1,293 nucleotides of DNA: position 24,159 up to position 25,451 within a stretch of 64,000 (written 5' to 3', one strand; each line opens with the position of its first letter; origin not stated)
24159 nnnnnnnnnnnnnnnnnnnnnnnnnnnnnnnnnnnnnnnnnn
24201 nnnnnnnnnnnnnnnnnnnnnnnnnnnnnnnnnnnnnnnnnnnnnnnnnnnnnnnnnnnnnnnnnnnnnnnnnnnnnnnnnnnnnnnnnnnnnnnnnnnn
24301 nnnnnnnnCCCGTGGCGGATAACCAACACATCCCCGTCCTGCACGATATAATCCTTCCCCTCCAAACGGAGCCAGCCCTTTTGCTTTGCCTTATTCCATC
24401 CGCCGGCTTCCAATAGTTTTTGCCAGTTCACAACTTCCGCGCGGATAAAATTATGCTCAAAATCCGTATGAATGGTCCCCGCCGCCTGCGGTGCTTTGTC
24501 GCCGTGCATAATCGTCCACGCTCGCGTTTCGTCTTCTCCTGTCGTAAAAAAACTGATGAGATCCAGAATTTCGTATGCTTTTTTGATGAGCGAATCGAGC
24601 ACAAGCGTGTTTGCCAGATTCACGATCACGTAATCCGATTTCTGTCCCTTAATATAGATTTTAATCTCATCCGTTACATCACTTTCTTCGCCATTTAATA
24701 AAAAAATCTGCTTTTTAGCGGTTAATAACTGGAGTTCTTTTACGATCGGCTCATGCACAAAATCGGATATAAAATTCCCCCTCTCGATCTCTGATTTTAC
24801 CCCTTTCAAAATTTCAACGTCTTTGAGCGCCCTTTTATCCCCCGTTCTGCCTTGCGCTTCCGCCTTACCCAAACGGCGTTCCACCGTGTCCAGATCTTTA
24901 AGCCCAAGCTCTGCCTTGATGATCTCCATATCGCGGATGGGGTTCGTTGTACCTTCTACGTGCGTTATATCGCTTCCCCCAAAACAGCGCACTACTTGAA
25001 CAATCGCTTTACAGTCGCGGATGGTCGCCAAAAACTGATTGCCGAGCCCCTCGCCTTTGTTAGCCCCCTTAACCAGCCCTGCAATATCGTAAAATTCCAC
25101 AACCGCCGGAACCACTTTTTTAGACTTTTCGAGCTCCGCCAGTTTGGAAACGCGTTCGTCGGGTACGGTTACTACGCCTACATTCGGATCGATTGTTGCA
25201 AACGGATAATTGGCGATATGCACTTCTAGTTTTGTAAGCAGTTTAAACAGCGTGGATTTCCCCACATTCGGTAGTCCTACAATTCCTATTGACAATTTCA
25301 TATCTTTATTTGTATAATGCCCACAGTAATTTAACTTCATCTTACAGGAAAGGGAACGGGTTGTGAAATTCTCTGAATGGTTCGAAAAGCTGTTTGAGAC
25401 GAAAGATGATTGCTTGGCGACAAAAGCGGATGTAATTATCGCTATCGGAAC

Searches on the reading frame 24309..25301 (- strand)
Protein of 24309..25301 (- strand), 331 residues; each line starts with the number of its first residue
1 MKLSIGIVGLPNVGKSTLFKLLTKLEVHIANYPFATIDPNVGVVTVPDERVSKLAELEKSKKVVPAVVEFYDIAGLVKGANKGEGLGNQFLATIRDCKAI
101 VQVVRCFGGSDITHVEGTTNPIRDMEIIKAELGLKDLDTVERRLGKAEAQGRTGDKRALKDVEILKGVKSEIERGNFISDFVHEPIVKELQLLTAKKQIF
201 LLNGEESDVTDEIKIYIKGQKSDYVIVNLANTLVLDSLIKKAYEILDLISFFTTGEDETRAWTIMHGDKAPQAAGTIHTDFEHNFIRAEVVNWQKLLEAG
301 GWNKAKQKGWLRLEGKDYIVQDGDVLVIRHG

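Call 28: find_homologous_proteins(query=window:24309-25301:-, max_evalue=1e-60)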
Query window:24309-25301:- (331 aa): 7996 proteins with E <= 1e-60 among 8000 candidates; the best 120 are listed.
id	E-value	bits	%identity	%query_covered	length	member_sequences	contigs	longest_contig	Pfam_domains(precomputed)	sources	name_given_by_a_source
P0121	3.4e-197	672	91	100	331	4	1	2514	PF01926.30,PF02421.25,PF06071.20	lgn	-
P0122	5.4e-179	612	81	100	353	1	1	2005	PF01926.30,PF02421.25,PF06071.20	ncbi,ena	-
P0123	1.1e-165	568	77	100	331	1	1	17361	PF01926.30,PF02421.25,PF06071.20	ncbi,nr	ncbi:MAG: redox-regulated ATPase YchF [Patescibacteria group bacterium]|nr:redox-regulated ATPase Yc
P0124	1.5e-159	548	75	100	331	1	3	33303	PF01926.30,PF02421.25,PF06071.20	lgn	-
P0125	5.9e-157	540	73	100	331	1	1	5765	PF01926.30,PF02421.25,PF06071.20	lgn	-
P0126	7.4e-154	529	73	100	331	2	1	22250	PF01926.30,PF02421.25,PF06071.20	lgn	-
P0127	3.3e-153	527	73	100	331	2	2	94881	PF01926.30,PF02421.25,PF06071.20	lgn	-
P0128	3.4e-153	527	71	100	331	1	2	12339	PF01926.30,PF02421.25,PF06071.20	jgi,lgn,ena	-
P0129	3.3e-152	524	73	100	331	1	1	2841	PF01926.30,PF02421.25,PF06071.20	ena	-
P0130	5.5e-152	523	72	100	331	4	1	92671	PF01926.30,PF02421.25,PF06071.20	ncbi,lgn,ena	ncbi:MAG: DUF933 domain-containing protein [bacterium]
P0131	6.5e-152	523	73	100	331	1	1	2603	PF01926.30,PF02421.25,PF06071.20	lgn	-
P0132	1.2e-151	522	73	100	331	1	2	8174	PF01926.30,PF02421.25,PF06071.20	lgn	-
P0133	1.7e-150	518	73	100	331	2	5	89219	PF01926.30,PF02421.25,PF06071.20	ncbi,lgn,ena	ncbi:MAG: DUF933 domain-containing protein [Patescibacteria group bacterium]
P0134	6.7e-150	516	72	100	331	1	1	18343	PF01926.30,PF02421.25,PF06071.20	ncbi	ncbi:MAG: DUF933 domain-containing protein [Candidatus Jorgensenbacteria bacterium]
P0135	1.3e-149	515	71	100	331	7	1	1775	PF01926.30,PF02421.25,PF06071.20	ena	-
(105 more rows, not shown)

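Call 29: find_encoding_contigs(protein=P0121, flank=2500, max_places=3)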
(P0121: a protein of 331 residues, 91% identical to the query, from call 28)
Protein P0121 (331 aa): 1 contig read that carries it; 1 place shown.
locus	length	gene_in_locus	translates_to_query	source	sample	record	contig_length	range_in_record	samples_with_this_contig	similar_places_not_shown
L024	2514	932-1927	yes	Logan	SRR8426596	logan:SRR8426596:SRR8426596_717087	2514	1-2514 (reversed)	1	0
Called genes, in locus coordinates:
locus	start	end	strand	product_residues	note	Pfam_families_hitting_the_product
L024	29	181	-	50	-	-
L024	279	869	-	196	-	PF02698:DUF218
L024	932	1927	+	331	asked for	PF01926:MMR_HSR1, PF02421:FeoB_N, PF06071:YchF-GTPase_C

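Call 30: find_encoding_contigs(protein=P0122, flank=2500, max_places=2)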
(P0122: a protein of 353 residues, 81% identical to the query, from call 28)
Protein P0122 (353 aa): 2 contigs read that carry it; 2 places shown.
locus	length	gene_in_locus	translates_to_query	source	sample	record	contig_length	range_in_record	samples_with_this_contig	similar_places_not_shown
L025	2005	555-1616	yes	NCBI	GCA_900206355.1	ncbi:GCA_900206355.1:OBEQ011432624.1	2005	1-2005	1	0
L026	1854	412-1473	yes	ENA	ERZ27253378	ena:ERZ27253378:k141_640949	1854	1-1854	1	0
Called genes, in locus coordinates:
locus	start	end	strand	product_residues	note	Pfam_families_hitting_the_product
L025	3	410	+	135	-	?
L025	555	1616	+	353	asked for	PF01926:MMR_HSR1, PF02421:FeoB_N, PF06071:YchF-GTPase_C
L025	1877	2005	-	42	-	?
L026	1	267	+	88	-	?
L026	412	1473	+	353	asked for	PF01926:MMR_HSR1, PF02421:FeoB_N, PF06071:YchF-GTPase_C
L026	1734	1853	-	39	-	?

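Call 31: find_encoding_contigs(protein=P0123, flank=2500, max_places=2)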
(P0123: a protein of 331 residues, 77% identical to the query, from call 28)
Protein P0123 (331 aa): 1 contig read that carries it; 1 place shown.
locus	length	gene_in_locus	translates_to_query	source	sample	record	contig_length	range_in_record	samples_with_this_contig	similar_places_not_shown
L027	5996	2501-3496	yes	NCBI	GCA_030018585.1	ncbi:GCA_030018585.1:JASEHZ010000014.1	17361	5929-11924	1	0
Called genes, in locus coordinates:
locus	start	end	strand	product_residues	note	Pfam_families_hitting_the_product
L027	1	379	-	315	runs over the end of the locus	PF00768:Peptidase_S11, PF02113:Peptidase_S13 (faint), PF13354:Beta-lactamase2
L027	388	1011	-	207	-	PF04079:SMC_ScpB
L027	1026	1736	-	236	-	PF02616:SMC_ScpA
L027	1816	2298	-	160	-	-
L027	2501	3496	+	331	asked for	PF01926:MMR_HSR1, PF02421:FeoB_N, PF06071:YchF-GTPase_C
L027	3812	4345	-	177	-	PF02245:Pur_DNA_glyco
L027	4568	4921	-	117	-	-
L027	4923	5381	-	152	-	PF01161:PBP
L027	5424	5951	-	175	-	PF03734:YkuD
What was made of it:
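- In L027 the RNA is followed by a convergent gene and scpA lies elsewhere (call 31).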

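Call 32: find_encoding_contigs(protein=P0126, flank=2500, max_places=2)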
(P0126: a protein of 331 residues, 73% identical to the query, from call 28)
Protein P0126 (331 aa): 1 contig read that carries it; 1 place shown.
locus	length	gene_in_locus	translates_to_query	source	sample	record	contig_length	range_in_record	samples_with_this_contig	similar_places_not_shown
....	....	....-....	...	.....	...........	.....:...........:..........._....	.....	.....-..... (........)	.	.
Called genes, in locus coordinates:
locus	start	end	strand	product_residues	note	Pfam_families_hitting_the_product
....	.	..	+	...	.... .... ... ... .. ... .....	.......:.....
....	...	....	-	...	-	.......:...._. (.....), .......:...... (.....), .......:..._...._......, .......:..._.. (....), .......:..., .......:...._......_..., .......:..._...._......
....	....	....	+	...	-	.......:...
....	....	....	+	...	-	-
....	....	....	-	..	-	-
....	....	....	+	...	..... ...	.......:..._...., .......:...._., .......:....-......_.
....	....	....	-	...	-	-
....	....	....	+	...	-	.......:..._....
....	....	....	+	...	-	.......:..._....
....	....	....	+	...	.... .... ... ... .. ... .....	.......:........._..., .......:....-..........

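Call 36: find_encoding_contigs(protein=P0132, flank=2500, max_places=2)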
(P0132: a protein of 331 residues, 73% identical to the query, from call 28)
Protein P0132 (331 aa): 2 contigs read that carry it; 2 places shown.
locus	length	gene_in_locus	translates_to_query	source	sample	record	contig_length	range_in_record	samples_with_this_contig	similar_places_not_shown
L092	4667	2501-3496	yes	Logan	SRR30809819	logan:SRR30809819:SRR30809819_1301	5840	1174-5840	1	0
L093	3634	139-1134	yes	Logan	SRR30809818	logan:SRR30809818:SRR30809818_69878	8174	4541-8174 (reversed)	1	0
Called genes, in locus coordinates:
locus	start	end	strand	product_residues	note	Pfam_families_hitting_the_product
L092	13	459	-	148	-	-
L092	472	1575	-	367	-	PF04851:ResIII (faint), PF13177:DNA_pol3_delta2, PF13401:AAA_22 (weak), PF00004:AAA, PF22608:DNAX_ATPase_lid, PF12169:DNA_pol3_gamma3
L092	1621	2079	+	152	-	PF01161:PBP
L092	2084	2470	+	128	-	-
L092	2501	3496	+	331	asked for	PF01926:MMR_HSR1, PF02421:FeoB_N, PF06071:YchF-GTPase_C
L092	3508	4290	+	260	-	PF02616:SMC_ScpA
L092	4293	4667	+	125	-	?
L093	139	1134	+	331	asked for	PF01926:MMR_HSR1, PF02421:FeoB_N, PF06071:YchF-GTPase_C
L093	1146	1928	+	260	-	PF02616:SMC_ScpA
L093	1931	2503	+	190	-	PF04079:SMC_ScpB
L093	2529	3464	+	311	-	PF00768:Peptidase_S11, PF02113:Peptidase_S13 (faint), PF13354:Beta-lactamase2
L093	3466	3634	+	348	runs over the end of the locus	PF00953:Glycos_transf_4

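Call 37: find_encoding_contigs(protein=P0133, flank=2500, max_places=3)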
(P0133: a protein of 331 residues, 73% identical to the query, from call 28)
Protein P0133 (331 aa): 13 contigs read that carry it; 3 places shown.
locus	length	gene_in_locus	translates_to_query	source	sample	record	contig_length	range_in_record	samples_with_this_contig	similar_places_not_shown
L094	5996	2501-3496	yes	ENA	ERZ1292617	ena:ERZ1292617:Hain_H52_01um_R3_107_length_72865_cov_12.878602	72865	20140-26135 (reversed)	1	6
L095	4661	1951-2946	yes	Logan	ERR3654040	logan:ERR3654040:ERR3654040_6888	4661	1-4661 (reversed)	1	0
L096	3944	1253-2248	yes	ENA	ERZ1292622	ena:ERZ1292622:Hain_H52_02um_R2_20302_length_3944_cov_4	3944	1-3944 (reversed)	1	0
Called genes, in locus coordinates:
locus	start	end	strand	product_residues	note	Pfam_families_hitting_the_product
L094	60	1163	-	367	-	PF05496:RuvB_N (faint), PF04851:ResIII (faint), PF13177:DNA_pol3_delta2, PF13401:AAA_22 (weak), PF00004:AAA, PF22608:DNAX_ATPase_lid, PF12169:DNA_pol3_gamma3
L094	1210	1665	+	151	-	PF01161:PBP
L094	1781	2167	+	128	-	-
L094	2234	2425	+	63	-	-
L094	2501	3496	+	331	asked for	PF01926:MMR_HSR1, PF02421:FeoB_N, PF06071:YchF-GTPase_C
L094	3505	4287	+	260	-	PF02616:SMC_ScpA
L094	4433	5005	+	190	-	PF04079:SMC_ScpB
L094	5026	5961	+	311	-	PF00768:Peptidase_S11, PF13354:Beta-lactamase2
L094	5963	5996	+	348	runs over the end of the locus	PF00953:Glycos_transf_4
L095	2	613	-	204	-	?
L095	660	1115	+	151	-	PF01161:PBP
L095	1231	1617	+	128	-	-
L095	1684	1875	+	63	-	-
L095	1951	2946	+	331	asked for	PF01926:MMR_HSR1, PF02421:FeoB_N, PF06071:YchF-GTPase_C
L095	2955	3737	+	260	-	PF02616:SMC_ScpA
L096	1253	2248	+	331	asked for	PF01926:MMR_HSR1, PF02421:FeoB_N, PF06071:YchF-GTPase_C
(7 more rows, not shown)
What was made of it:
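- More distant relatives have ychF and scpA about 10 nt apart, apparently as one operon (calls 36, 37).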

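Call 50: find_encoding_contigs(protein=P0125, flank=2500, max_places=3)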
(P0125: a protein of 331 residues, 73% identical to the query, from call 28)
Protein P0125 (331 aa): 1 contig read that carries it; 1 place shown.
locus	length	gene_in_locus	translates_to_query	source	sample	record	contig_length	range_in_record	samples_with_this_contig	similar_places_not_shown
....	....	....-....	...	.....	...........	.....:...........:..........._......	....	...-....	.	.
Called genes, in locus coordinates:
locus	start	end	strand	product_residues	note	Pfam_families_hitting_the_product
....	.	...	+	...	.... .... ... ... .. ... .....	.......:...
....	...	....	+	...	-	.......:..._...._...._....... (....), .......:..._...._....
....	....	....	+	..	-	-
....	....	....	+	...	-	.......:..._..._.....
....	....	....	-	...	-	-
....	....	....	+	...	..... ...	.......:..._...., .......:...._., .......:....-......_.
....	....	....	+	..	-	-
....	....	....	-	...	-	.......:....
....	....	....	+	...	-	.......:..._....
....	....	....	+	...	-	?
